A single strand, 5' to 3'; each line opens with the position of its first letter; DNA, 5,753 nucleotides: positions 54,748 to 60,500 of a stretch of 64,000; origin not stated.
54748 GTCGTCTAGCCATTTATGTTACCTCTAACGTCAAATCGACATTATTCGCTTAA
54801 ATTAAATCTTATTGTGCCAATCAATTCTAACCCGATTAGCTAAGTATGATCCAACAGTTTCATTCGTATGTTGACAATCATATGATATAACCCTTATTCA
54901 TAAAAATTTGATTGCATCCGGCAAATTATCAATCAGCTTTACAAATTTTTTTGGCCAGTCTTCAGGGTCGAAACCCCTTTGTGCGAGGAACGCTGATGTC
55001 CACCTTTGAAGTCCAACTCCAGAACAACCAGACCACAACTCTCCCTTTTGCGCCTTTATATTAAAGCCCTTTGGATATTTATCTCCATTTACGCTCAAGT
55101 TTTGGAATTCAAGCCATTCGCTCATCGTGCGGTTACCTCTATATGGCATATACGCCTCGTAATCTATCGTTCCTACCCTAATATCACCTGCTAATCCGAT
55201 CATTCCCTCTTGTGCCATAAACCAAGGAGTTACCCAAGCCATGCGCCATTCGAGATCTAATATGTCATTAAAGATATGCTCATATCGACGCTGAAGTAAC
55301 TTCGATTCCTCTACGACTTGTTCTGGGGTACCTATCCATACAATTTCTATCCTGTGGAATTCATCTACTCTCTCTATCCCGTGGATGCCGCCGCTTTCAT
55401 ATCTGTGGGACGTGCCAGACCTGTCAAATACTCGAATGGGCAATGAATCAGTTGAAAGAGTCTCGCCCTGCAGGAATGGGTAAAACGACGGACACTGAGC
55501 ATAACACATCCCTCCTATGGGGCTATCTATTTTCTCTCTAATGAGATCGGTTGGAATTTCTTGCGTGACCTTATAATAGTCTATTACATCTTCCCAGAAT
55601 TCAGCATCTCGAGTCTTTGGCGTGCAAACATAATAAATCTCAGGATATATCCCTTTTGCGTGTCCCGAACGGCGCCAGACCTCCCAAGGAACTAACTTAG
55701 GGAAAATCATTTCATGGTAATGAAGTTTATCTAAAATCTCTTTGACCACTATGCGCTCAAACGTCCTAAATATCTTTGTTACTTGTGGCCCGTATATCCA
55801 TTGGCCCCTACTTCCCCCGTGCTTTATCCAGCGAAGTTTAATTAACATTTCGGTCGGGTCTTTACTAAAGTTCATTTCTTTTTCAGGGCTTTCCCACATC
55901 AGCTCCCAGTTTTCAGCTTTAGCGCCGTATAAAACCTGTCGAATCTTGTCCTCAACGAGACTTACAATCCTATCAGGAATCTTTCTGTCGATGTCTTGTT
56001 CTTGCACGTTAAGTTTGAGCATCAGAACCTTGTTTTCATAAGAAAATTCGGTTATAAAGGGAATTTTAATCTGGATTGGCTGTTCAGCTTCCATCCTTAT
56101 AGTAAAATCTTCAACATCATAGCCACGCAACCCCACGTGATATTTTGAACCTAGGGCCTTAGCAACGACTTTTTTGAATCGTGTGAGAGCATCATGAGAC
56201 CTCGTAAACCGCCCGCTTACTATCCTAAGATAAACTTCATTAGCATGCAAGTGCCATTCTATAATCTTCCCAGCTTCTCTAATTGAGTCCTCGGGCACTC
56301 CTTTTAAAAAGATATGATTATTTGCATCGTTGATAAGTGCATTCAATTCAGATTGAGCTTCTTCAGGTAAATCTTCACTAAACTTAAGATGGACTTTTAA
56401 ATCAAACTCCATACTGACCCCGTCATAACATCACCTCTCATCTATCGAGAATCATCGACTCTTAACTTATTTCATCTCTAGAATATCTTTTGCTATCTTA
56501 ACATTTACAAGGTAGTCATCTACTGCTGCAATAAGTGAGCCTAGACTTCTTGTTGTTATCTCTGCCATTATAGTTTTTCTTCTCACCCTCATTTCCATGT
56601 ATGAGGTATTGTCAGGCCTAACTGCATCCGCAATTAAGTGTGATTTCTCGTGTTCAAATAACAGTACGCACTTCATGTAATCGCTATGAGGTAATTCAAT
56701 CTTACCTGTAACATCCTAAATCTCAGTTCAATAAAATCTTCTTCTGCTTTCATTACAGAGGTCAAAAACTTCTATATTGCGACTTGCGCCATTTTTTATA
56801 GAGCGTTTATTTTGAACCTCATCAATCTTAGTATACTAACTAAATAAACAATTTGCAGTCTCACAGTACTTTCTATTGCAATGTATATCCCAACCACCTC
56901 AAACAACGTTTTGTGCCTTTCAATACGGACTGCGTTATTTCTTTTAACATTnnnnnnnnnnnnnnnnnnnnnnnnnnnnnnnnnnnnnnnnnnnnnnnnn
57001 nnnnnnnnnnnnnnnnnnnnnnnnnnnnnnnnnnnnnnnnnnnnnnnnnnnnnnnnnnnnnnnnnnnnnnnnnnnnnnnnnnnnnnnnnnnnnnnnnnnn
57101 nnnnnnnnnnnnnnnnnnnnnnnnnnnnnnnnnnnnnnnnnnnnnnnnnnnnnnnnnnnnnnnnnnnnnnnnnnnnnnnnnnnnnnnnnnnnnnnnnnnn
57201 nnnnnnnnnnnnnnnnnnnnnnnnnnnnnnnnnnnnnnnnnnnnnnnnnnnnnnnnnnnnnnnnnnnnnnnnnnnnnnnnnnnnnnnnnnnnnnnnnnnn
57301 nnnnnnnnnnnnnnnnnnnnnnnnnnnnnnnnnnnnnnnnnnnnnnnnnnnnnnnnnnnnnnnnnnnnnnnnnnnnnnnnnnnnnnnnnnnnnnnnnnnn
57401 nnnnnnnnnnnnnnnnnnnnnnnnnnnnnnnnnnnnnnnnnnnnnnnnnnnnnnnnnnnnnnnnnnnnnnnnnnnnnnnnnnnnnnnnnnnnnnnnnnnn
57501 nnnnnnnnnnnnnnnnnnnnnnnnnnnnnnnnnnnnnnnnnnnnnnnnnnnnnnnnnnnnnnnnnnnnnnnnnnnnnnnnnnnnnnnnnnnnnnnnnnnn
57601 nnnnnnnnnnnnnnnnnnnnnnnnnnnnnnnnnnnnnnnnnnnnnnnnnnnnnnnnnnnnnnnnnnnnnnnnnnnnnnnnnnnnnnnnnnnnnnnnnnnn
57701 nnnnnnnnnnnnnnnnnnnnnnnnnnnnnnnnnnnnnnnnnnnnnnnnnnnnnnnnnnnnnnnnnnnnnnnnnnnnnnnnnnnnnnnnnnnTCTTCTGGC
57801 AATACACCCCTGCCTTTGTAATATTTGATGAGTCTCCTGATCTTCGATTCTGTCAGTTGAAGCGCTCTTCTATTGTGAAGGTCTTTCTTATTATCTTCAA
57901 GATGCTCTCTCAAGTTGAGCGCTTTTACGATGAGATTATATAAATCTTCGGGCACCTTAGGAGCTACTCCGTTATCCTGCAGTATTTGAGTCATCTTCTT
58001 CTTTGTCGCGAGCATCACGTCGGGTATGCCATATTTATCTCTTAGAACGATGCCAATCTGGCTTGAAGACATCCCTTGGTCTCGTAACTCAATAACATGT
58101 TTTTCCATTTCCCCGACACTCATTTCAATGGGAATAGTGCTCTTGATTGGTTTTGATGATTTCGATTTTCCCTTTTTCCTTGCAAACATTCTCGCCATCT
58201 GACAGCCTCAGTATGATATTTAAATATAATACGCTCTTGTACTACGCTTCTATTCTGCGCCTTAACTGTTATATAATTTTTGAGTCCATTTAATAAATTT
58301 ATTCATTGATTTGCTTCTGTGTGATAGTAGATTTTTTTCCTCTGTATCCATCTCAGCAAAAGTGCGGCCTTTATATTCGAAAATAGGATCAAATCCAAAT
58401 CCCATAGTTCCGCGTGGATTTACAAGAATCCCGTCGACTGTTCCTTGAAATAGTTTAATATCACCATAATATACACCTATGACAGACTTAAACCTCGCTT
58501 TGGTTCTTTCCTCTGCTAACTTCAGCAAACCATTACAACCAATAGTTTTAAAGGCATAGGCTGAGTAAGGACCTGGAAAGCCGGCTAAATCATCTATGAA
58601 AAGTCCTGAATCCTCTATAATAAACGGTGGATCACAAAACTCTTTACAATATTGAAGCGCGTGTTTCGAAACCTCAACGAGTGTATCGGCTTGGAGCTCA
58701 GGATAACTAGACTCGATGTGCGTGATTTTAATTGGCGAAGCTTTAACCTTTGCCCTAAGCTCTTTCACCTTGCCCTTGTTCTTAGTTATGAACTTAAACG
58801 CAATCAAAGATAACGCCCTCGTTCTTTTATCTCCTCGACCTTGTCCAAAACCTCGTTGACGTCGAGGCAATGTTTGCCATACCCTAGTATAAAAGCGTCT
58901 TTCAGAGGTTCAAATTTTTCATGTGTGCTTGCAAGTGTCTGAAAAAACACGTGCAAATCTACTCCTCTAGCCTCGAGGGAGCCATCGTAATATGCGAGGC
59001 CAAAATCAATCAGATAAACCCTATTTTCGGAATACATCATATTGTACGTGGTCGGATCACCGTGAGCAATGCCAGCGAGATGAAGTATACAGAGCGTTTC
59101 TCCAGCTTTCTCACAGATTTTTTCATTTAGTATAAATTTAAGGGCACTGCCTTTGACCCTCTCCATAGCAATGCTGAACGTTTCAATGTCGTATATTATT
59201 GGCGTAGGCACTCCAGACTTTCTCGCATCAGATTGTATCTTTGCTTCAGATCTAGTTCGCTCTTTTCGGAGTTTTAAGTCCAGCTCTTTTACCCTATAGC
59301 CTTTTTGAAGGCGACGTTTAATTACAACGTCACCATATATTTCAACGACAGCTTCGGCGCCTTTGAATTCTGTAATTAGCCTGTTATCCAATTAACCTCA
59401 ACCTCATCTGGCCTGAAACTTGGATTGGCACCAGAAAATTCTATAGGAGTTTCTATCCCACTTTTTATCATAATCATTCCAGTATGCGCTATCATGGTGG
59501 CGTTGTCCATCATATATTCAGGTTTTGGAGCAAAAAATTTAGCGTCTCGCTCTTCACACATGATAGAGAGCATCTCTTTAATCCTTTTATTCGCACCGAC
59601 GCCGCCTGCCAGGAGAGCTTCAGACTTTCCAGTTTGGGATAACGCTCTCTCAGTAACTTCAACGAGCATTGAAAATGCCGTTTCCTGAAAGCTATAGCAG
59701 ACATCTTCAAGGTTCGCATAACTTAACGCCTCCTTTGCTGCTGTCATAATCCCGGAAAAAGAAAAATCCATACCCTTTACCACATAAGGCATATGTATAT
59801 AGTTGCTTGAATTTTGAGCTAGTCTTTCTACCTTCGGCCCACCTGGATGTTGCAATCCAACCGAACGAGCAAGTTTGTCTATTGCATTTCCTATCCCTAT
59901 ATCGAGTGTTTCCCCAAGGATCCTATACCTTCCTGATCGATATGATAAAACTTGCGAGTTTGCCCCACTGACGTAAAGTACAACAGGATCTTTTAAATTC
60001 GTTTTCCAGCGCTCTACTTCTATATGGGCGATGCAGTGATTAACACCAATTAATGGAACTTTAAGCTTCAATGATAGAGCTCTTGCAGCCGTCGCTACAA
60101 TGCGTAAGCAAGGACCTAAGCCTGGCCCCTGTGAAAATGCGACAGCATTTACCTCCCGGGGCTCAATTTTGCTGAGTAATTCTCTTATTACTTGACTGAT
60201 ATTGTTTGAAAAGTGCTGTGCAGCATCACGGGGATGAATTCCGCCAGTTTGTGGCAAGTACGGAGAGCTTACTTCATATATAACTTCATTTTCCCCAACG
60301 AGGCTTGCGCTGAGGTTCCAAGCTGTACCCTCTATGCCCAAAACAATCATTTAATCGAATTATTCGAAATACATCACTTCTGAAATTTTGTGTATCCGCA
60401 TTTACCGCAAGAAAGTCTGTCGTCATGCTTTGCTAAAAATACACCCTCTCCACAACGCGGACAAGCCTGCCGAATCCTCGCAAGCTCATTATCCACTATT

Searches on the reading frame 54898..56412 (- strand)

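Call 56: search_protein_families(library=pfam, max_evalue=0.00001, proteins=[window:54898-56412:-])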
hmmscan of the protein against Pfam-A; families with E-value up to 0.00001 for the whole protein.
window:54898-56412:- (504 aa): 2 families
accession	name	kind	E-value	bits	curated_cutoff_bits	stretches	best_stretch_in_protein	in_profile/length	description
PF18490.6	tRNA_bind_4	-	7.7e-46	156.3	25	1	1-159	1-161/162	tRNA-binding domain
PF00587.30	tRNA-synt_2b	-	8.3e-09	36.2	29.3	1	307-385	18-95/179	tRNA synthetase class II core domain (G, H, P, S and T)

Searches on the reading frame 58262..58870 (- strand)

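Call 57: search_protein_families(library=pfam, max_evalue=0.00001, proteins=[window:58262-58870:-])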
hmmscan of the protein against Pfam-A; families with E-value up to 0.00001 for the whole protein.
window:58262-58870:- (202 aa): 1 family
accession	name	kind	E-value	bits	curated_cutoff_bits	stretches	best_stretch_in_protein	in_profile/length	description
PF01725.21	Ham1p_like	-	2.2e-43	148.8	22.5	1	27-195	3-186/186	Ham1 family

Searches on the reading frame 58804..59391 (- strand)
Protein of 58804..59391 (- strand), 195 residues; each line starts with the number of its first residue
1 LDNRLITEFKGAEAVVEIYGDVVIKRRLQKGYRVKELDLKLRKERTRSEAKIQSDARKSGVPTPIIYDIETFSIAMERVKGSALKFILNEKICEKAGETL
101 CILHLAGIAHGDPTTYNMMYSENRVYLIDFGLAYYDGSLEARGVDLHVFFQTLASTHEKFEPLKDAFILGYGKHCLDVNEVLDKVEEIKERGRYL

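Call 57: search_protein_families(library=pfam, max_evalue=0.00001, proteins=[window:58804-59391:-])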
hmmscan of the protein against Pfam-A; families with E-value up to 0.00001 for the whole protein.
window:58804-59391:- (195 aa): 1 family
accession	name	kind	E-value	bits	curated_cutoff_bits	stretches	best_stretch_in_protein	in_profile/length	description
PF01163.29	RIO1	-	2.1e-07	31.2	22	1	35-131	44-149/187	RIO domain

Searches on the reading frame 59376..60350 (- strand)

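Call 57: search_protein_families(library=pfam, max_evalue=0.00001, proteins=[window:59376-60350:-])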
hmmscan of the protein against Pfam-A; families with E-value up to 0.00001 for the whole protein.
window:59376-60350:- (324 aa): 2 families
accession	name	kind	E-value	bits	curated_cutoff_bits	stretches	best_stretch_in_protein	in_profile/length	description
PF00814.31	TsaD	-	5.9e-84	282.3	24.8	1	30-288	12-263/264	tRNA N6-adenosine threonylcarbamoyltransferase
PF22521.2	HypF_C_2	-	1.2e-06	28.9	27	0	173-276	122-228/241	Carbamoyltransferase, Kae1-like Domain, second subdomain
